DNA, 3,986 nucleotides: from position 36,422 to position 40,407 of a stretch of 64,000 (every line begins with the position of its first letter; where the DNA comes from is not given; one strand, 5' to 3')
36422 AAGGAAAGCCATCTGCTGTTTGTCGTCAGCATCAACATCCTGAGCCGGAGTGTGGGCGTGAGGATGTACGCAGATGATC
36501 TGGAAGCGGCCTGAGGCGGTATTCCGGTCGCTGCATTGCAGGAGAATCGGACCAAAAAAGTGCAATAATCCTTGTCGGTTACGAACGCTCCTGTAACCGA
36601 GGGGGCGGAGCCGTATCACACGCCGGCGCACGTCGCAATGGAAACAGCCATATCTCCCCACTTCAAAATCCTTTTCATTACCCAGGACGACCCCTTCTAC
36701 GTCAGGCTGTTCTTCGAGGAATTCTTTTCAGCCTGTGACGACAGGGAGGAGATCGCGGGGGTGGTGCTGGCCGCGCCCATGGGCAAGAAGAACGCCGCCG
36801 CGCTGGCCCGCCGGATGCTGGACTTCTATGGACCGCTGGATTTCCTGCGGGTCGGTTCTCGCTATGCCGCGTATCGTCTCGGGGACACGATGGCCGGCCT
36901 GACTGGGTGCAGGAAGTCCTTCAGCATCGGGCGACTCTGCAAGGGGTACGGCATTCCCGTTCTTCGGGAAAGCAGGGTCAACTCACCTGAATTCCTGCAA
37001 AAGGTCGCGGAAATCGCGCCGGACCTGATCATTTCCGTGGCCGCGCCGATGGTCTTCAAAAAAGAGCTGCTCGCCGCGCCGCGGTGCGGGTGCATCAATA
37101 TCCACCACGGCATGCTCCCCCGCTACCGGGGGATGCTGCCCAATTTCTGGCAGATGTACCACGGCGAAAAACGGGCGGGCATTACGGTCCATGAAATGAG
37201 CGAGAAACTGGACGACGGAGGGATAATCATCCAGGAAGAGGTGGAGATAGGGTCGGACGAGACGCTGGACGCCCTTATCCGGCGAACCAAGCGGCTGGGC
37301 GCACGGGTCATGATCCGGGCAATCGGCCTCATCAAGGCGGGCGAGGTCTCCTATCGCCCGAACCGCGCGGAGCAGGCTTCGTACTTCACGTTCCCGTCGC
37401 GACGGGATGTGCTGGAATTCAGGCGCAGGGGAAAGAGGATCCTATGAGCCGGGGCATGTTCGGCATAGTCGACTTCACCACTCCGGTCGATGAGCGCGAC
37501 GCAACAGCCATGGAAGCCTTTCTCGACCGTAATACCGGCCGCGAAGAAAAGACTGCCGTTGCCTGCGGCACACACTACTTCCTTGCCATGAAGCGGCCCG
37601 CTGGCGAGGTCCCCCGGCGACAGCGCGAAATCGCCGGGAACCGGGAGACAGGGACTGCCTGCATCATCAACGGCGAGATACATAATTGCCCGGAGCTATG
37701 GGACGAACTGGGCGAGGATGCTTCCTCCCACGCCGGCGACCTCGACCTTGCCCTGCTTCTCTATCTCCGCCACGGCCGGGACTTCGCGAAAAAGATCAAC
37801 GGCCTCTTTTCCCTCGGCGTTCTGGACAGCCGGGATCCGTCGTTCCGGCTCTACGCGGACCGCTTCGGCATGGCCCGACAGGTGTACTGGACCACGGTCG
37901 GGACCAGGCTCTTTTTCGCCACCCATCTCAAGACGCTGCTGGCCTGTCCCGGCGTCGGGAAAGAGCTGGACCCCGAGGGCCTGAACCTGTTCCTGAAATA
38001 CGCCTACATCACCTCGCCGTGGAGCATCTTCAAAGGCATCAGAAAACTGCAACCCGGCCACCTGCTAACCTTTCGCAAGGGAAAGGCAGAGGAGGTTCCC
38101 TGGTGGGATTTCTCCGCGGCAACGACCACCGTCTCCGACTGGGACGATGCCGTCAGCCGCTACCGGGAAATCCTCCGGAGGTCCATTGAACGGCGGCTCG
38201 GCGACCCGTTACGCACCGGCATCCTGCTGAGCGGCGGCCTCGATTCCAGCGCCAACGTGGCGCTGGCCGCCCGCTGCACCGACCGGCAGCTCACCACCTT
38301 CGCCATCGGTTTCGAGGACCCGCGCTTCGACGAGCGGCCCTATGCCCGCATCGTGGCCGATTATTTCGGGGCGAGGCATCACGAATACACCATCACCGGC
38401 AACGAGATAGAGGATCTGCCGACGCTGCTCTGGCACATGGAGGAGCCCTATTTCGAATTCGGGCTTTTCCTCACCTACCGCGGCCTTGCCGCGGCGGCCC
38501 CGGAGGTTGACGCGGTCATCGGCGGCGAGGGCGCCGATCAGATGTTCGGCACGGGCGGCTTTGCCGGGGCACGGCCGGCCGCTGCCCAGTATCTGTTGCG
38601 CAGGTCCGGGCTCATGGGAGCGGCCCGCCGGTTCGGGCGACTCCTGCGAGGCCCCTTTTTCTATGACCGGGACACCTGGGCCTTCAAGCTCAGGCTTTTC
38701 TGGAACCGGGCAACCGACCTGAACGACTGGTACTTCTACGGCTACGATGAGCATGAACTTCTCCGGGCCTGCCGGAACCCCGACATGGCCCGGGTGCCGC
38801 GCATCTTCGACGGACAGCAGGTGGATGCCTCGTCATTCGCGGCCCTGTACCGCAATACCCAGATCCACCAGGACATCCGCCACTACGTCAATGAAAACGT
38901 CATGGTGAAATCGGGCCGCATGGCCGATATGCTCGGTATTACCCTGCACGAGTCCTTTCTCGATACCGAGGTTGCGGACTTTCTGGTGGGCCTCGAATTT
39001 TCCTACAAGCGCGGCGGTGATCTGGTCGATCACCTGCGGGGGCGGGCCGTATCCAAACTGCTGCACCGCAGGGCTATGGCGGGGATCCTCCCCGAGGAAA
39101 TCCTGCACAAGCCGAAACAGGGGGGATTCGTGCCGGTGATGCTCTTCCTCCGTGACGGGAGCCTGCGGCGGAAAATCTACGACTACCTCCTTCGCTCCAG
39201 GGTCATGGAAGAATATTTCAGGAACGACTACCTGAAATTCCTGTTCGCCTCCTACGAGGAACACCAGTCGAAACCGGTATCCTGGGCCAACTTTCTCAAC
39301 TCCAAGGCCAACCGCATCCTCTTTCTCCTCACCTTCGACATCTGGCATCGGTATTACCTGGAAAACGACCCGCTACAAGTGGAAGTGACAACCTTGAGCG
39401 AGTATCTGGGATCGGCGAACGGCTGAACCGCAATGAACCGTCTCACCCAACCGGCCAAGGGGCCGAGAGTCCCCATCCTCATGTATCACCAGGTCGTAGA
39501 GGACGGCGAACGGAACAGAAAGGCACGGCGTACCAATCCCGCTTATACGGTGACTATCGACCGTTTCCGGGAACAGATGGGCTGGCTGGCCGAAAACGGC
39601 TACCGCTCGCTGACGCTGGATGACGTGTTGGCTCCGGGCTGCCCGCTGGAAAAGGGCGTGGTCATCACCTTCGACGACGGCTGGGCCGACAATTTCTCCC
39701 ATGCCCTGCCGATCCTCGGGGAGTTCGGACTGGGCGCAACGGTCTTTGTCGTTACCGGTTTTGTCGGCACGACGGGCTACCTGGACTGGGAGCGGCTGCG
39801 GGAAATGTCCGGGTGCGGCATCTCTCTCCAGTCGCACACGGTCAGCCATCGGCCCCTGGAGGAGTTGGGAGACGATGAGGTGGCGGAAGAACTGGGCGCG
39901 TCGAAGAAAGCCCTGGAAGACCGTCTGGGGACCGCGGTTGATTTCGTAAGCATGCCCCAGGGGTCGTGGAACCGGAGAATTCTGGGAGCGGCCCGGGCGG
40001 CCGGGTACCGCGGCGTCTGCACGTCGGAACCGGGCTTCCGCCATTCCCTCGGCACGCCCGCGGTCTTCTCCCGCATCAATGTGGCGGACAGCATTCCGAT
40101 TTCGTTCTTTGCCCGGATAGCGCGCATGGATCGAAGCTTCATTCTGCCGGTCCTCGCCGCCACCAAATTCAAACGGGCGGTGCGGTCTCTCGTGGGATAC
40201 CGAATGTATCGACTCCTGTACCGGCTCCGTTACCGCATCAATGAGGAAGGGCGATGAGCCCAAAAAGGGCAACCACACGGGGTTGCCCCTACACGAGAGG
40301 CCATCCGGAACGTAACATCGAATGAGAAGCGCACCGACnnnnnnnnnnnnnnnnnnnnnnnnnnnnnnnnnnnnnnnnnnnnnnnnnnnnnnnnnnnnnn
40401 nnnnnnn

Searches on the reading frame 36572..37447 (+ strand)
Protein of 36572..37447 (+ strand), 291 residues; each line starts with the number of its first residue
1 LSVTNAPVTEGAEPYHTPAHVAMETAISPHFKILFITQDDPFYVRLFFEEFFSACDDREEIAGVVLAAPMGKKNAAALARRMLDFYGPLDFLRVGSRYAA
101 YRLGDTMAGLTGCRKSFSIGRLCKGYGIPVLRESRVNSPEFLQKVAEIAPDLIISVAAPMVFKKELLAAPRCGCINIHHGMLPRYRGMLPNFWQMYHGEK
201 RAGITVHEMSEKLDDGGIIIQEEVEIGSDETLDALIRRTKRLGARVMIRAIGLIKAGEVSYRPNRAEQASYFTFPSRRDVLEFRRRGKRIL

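Call 40: search_protein_families(library=ncbifam, proteins=[window:36572-37447:+], max_evalue=0.00001)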
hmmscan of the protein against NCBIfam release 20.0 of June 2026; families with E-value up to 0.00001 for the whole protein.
window:36572-37447:+ (291 aa): 7 families
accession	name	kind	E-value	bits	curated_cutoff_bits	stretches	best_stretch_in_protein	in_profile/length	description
NF005414.0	PRK06988.1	equivalog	1.8e-34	119.1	316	1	119-273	47-201/311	formyltransferase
TIGR00460.1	fmt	equivalog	3.9e-30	105.1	201.5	1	121-272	51-202/315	methionyl-tRNA formyltransferase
NF005998.1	PRK08125.1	equivalog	5.1e-29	101.1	777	1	118-274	44-200/649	bifunctional UDP-4-amino-4-deoxy-L-arabinose formyltransferase/UDP-glucuronic acid oxidase ArnA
TIGR00639.1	PurN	equivalog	1.1e-15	57.7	150.1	1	141-255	71-185/192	phosphoribosylglycinamide formyltransferase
NF005755.0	PRK07579.1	equivalog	2.3e-14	53.8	238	1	151-258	67-171/245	dTDP-4-amino-4,6-dideoxyglucose formyltransferase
TIGR00655.1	PurU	equivalog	2.5e-14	53.6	285.95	1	140-254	151-265/280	formyltetrahydrofolate deformylase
NF004684.0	PRK06027.1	subfamily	8.7e-14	51.9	223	1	138-256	154-272/286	formyltetrahydrofolate deformylase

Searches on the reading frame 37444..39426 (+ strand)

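Call 40: search_protein_families(library=ncbifam, proteins=[window:37444-39426:+], max_evalue=0.00001)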
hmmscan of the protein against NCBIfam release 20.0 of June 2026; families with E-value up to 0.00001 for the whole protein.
window:37444-39426:+ (660 aa): 6 families
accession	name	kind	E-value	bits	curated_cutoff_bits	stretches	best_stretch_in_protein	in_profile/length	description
TIGR03108.1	eps_aminotran_1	hypoth_equivalog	1.6e-59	202.2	816.9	1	66-369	65-372/628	XrtA/PEP-CTERM system amidotransferase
TIGR01536.1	asn_synth_AEB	equivalog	3.3e-59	201.3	267.1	1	71-560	71-516/517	asparagine synthase (glutamine-hydrolyzing)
TIGR03104.1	trio_amidotrans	equivalog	6.7e-51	173.2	570.1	1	67-369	66-378/589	N-acetylglutaminylglutamine amidotransferase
NF006949.0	PRK09431.1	equivalog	4e-31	108.2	499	2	197-371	170-358/554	asparagine synthase B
NF033535.1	lass_lactam_cya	exception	4.1e-25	88.4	525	1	79-363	78-371/668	lasso peptide isopeptide bond-forming cyclase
NF033561.1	macrolact_Ik_Al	subfamily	2.6e-15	56.1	300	1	126-315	85-274/561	albusnodin/ikarugamycin family macrolactam cyclase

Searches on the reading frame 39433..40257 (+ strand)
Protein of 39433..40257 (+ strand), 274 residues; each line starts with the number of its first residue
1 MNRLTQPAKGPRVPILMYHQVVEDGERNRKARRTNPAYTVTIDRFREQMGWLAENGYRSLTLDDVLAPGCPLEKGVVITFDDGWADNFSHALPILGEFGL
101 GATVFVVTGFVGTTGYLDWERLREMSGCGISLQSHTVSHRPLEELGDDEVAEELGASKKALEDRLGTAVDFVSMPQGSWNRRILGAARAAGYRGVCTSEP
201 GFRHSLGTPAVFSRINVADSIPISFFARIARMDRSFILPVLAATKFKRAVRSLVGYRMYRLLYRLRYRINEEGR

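Call 40: search_protein_families(library=ncbifam, proteins=[window:39433-40257:+], max_evalue=0.00001)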
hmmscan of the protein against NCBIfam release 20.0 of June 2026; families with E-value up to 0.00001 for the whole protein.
window:39433-40257:+ (274 aa): 7 families
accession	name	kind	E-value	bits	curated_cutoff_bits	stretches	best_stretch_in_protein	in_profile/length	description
TIGR03938.2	deacetyl_PgaB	equivalog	5.5e-17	61.3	321.9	1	15-113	5-103/621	poly-beta-1,6-N-acetyl-D-glucosamine N-deacetylase PgaB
TIGR02764.1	spore_ybaN_pdaB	equivalog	7.4e-13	48.7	237.4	1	73-195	5-124/191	polysaccharide deacetylase family sporulation protein PdaB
NF011177.0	PRK14582.1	equivalog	8.1e-10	37.6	923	1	12-113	48-146/671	poly-beta-1,6-N-acetyl-D-glucosamine N-deacetylase PgaB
TIGR04243.1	nodulat_NodB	equivalog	9.9e-10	38.2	240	1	75-195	3-121/197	chitooligosaccharide deacetylase NodB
TIGR02884.1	spore_pdaA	equivalog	3.1e-09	36.9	298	1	73-196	36-157/224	delta-lactam-biosynthetic de-N-acetylase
TIGR03933.1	PIA_icaB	equivalog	3.3e-09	36.6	248.35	1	37-169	32-170/245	intercellular adhesin biosynthesis polysaccharide N-deacetylase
NF011176.0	PRK14581.1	equivalog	1.7e-07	29.8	1091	1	15-113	51-146/673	poly-beta-1,6-N-acetyl-D-glucosamine N-deacetylase PgaB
